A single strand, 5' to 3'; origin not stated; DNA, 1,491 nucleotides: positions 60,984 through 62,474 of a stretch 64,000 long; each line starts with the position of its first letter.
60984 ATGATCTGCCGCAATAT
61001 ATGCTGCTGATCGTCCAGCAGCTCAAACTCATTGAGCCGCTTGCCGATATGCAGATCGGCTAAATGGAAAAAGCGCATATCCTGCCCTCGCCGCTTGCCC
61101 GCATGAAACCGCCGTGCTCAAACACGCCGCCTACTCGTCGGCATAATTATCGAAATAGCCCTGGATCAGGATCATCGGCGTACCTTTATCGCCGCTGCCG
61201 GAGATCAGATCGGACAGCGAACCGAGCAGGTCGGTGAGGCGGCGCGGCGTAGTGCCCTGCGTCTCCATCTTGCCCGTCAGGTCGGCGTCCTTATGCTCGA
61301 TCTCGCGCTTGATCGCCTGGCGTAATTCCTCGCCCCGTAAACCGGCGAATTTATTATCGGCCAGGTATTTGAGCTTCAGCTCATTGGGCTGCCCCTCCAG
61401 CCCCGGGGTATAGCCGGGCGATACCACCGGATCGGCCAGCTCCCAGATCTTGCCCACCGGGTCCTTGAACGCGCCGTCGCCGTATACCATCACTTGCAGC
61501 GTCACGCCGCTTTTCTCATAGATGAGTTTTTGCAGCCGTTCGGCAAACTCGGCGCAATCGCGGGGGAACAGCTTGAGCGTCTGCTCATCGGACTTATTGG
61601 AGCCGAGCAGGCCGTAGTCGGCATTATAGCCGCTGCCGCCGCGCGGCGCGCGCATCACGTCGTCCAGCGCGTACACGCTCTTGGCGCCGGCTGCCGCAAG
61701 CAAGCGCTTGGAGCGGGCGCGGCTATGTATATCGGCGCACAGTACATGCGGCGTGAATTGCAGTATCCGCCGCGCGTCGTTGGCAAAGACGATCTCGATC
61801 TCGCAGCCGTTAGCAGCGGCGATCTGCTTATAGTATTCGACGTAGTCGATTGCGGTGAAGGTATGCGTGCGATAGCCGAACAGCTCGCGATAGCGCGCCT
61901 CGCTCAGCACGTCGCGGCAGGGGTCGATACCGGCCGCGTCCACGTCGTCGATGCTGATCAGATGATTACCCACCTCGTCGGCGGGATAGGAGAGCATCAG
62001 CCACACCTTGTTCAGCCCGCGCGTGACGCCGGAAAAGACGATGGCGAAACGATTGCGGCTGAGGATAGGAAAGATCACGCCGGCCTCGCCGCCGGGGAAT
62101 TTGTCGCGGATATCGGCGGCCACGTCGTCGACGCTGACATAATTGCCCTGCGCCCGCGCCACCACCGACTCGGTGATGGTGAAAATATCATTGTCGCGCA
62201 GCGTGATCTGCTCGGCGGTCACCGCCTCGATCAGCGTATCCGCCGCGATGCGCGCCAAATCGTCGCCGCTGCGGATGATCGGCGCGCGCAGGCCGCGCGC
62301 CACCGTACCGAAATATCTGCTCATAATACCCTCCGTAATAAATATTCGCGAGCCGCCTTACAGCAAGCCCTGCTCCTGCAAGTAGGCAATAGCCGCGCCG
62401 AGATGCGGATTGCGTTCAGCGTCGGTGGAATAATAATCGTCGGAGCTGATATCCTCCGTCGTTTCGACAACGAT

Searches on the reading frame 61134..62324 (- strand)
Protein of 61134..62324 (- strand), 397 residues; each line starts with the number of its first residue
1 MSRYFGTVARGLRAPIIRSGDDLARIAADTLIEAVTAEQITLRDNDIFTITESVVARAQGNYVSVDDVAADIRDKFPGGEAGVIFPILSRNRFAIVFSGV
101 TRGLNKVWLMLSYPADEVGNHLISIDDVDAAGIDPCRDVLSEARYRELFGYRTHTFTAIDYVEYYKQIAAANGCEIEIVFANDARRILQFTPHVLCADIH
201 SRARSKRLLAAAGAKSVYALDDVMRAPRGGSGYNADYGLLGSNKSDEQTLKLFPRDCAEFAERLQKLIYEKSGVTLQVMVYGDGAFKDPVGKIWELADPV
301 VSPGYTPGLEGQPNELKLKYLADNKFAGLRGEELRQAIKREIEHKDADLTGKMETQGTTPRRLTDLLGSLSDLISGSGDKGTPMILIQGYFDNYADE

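Call 33: find_encoding_contigs(protein=window:61134-62324:-, flank=10000, max_places=3)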
Protein window:61134-62324:- (397 aa): no gene with exactly this product is on record in the collection.

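Call 54: search_protein_families(library=pfam, proteins=[window:61134-62324:-], max_evalue=0.00001)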
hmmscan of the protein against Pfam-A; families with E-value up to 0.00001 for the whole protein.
window:61134-62324:- (397 aa): 1 family
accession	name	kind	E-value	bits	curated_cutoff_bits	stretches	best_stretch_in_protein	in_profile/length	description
PF01996.21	F420_ligase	-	1.9e-54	184.9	25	1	11-389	1-218/218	F420-0:Gamma-glutamyl ligase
